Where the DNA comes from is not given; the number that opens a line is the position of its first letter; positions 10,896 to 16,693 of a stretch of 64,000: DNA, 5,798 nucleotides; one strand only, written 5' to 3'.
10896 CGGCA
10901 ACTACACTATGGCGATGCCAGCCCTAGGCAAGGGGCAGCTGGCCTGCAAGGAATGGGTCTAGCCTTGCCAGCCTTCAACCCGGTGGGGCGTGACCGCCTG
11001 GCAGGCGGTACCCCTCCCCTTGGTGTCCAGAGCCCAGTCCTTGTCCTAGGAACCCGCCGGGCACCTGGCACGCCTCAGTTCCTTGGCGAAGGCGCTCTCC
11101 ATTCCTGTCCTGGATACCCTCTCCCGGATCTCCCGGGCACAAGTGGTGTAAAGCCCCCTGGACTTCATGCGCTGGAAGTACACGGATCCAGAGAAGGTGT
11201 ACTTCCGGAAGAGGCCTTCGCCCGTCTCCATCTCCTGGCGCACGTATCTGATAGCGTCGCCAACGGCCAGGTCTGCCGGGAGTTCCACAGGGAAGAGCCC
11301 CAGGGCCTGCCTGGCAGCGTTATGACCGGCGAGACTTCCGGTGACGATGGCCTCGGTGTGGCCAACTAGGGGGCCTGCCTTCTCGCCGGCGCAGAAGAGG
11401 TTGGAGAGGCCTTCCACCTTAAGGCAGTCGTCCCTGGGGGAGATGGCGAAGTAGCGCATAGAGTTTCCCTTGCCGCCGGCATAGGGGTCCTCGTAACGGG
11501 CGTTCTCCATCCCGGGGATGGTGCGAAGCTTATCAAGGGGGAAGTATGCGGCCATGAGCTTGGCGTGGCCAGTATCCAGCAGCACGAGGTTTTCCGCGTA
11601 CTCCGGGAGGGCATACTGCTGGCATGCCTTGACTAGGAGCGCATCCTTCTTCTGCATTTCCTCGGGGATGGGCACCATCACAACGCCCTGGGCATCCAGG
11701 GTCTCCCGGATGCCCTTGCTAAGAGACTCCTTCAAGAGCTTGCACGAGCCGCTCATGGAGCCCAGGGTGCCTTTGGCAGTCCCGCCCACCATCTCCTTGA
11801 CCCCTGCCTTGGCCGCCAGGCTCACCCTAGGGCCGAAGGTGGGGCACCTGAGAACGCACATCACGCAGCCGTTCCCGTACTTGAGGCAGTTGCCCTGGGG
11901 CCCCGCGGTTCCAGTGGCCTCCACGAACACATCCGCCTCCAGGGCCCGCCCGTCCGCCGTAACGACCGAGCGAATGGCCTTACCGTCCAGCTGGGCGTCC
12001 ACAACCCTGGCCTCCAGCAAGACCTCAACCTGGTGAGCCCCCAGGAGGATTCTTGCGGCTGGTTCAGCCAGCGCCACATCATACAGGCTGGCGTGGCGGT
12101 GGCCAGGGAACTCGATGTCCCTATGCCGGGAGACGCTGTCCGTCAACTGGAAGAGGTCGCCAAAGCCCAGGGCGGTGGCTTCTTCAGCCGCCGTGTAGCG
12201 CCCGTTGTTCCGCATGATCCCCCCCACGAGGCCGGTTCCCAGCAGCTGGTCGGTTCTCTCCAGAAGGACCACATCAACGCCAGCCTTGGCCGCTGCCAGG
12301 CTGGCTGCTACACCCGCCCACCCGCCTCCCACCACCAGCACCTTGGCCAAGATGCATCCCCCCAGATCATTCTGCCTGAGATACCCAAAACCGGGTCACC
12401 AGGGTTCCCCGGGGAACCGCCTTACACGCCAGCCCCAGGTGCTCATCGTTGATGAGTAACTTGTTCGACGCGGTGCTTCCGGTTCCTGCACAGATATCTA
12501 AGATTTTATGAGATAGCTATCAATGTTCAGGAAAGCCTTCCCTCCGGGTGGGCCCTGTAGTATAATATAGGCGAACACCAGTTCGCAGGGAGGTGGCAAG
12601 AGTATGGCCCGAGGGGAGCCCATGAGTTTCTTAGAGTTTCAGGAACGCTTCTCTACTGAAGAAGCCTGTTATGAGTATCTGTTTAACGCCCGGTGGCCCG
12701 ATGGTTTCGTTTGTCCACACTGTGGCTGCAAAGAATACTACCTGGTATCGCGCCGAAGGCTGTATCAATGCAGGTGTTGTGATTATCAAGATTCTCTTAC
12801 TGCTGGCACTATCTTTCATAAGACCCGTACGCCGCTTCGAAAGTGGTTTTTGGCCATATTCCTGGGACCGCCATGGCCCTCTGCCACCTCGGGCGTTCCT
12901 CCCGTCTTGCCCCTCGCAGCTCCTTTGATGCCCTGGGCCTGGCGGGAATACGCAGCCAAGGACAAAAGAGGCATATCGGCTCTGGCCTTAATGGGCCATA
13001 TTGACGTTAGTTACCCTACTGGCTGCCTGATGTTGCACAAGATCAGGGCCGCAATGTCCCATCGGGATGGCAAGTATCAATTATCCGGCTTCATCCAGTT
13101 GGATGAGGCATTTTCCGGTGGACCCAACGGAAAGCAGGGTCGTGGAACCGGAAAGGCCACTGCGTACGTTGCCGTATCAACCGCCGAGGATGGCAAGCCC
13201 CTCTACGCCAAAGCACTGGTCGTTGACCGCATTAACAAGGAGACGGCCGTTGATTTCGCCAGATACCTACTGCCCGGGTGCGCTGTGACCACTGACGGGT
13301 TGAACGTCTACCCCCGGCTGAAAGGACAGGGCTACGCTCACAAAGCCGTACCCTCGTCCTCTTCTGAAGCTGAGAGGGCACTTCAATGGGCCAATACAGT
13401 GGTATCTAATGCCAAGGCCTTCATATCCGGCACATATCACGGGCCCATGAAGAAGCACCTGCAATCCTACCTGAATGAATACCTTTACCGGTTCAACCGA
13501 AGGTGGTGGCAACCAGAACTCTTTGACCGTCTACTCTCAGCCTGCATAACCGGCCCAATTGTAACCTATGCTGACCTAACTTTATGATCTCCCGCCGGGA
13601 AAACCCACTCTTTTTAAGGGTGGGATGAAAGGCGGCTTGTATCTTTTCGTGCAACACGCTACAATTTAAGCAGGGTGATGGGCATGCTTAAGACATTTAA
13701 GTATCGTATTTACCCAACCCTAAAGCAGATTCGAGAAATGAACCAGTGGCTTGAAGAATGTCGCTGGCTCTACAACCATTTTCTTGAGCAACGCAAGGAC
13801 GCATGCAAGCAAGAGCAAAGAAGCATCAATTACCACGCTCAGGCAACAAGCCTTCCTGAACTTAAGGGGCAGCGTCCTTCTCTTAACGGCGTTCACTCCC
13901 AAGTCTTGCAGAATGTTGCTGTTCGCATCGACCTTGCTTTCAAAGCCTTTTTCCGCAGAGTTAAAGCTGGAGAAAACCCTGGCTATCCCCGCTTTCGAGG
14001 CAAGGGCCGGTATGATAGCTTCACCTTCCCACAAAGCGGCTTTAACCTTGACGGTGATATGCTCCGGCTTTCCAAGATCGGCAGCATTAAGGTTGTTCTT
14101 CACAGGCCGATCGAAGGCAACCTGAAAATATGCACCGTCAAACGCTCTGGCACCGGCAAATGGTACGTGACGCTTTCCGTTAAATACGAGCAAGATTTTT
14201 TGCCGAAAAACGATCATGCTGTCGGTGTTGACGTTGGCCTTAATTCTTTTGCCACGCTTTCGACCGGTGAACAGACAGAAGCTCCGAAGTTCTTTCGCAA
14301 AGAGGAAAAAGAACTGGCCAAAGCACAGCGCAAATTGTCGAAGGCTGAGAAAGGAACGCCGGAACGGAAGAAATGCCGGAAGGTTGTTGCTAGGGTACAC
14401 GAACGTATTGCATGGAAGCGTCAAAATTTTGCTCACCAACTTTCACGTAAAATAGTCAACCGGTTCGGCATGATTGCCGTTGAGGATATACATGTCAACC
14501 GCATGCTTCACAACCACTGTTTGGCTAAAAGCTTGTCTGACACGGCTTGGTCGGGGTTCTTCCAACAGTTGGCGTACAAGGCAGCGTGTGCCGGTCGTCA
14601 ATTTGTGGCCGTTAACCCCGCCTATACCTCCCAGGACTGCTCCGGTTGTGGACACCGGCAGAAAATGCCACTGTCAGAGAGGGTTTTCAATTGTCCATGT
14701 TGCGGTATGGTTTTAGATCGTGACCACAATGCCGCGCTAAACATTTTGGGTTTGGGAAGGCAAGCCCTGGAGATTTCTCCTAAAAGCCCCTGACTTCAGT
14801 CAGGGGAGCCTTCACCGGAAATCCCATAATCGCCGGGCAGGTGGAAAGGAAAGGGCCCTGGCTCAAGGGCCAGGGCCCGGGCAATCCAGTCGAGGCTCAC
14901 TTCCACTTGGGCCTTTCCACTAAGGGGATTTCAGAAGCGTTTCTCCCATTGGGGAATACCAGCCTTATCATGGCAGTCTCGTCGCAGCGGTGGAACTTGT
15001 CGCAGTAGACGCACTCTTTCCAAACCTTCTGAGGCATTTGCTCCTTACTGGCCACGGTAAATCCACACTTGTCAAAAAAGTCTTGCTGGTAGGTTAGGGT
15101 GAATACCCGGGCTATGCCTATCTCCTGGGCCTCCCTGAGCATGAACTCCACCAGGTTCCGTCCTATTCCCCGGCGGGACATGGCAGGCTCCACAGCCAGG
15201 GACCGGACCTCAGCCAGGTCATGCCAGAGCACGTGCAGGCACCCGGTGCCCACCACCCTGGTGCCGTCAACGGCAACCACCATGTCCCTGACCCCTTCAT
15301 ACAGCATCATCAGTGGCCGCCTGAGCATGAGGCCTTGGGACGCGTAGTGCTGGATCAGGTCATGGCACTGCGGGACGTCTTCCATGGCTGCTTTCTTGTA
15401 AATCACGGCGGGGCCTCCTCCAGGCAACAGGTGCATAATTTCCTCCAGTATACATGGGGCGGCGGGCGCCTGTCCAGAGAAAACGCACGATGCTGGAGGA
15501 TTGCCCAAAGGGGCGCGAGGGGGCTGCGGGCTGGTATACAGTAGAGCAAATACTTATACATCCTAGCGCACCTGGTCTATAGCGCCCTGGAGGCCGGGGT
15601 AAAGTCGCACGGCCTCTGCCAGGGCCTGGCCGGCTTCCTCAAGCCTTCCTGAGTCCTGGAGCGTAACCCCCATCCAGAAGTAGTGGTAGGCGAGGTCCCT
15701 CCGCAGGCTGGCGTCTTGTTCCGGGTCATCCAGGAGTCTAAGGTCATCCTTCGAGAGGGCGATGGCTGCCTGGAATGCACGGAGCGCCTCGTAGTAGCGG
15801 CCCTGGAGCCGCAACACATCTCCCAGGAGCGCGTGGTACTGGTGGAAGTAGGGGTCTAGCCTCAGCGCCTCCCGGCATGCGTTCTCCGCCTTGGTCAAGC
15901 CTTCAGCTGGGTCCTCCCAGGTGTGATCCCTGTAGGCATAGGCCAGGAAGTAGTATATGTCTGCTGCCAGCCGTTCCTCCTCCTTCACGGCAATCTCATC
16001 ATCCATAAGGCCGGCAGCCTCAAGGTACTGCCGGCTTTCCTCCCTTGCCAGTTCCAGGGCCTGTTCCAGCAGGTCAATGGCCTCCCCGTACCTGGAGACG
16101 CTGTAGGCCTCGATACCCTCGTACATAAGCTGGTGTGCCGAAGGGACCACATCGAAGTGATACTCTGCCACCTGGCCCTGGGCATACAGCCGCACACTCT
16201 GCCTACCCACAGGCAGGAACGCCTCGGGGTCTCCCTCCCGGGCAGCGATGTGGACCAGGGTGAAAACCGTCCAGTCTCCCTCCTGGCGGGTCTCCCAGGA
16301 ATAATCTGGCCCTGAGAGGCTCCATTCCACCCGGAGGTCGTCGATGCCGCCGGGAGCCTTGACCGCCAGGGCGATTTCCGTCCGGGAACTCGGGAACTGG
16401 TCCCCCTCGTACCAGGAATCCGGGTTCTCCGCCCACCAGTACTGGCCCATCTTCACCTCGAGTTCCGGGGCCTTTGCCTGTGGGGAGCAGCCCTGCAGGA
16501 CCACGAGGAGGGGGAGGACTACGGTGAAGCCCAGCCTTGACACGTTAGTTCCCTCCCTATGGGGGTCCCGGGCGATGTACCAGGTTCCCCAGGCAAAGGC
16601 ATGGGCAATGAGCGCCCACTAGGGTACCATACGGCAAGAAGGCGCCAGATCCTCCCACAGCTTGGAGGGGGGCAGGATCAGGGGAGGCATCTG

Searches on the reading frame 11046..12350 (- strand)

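Call 6: search_protein_families(library=pfam, proteins=[window:11046-12350:-])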
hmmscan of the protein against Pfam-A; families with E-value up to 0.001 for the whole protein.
window:11046-12350:- (434 aa): 9 families
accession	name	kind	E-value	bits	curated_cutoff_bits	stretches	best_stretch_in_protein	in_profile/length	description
PF01134.28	GIDA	-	2.4e-34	119.5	22.1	2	3-210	1-201/391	Glucose inhibited division protein A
PF12831.13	FAD_oxidored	-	1.7e-18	67.6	27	1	4-149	2-147/416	FAD dependent oxidoreductase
PF07992.20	Pyr_redox_2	-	4e-10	40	26.1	1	3-39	2-38/291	Pyridine nucleotide-disulphide oxidoreductase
PF00070.33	Pyr_redox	-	2.7e-05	25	22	1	3-37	1-35/82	Pyridine nucleotide-disulphide oxidoreductase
PF01266.30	DAO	-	2.7e-05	24.3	27.9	1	3-120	1-122/353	FAD dependent oxidoreductase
PF03486.20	HI0933_like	-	8.3e-05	22.6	50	0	3-37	2-36/244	HI0933-like protein Rossmann domain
PF13450.12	NAD_binding_8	-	0.00014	22.5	21.9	1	6-36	1-31/68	NAD(P)-binding Rossmann-like domain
PF01494.25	FAD_binding_3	-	0.00026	20.8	22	1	2-39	2-39/349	FAD binding domain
PF00890.30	FAD_binding_2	-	0.00031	20.5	20.4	1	4-36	2-34/414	FAD binding domain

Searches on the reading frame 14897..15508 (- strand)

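Call 53: search_protein_families(library=pfam, proteins=[window:14897-15508:-])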
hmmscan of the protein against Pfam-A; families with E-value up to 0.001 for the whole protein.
window:14897-15508:- (203 aa): 3 families
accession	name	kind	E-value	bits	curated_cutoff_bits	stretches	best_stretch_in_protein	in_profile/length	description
PF00583.31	Acetyltransf_1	-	1.9e-12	47.9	20.7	1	76-150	35-116/116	Acetyltransferase (GNAT) family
PF13508.13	Acetyltransf_7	-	1.4e-11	45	27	1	76-151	5-83/84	Acetyltransferase (GNAT) domain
PF13673.13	Acetyltransf_10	-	2.8e-08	34.2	23.6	1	71-158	28-115/128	Acetyltransferase (GNAT) domain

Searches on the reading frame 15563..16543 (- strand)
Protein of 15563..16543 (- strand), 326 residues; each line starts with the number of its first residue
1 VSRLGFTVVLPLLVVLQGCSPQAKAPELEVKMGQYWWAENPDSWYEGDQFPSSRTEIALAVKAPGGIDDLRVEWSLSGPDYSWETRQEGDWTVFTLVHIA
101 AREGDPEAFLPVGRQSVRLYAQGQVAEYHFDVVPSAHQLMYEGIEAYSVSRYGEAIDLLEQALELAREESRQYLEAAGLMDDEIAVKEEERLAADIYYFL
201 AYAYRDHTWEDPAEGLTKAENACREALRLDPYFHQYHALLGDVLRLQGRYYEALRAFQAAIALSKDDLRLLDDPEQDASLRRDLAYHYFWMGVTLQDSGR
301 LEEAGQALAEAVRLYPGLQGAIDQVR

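Call 6: search_protein_families(library=pfam, proteins=[window:15563-16543:-])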
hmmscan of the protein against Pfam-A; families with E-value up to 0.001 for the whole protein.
window:15563-16543:- (326 aa): 10 families
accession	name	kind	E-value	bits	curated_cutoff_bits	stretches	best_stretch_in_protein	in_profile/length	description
PF07719.23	TPR_2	-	2.3e-14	52.7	27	1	236-267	3-34/34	Tetratricopeptide repeat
PF00515.34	TPR_1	-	2.6e-11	43.3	27.8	1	237-266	4-33/34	Tetratricopeptide repeat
PF13181.12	TPR_8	-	3.5e-11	42.8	25.7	0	288-316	4-32/34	Tetratricopeptide repeat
PF25058.1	ARM_TT21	-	1.4e-07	32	27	1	235-317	8-89/155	Tetratricopeptide repeat protein 21 ARM repeat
PF13424.12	TPR_12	-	3.9e-07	30.6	30.1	0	239-264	8-33/77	Tetratricopeptide repeat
PF13432.12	TPR_16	-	4.5e-06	27.4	32.7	0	217-265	14-62/65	Tetratricopeptide repeat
PF13428.12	TPR_14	-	6e-06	26.9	23.5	0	238-270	5-37/44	Tetratricopeptide repeat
PF13431.12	TPR_17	-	0.0004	20.9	24.4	0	222-254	1-33/34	Tetratricopeptide repeat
PF13374.12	TPR_10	-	0.00048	20.5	27.5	0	240-265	8-33/42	Tetratricopeptide repeat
PF13176.12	TPR_7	-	0.00077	19.8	27.9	0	238-268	3-33/36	Tetratricopeptide repeat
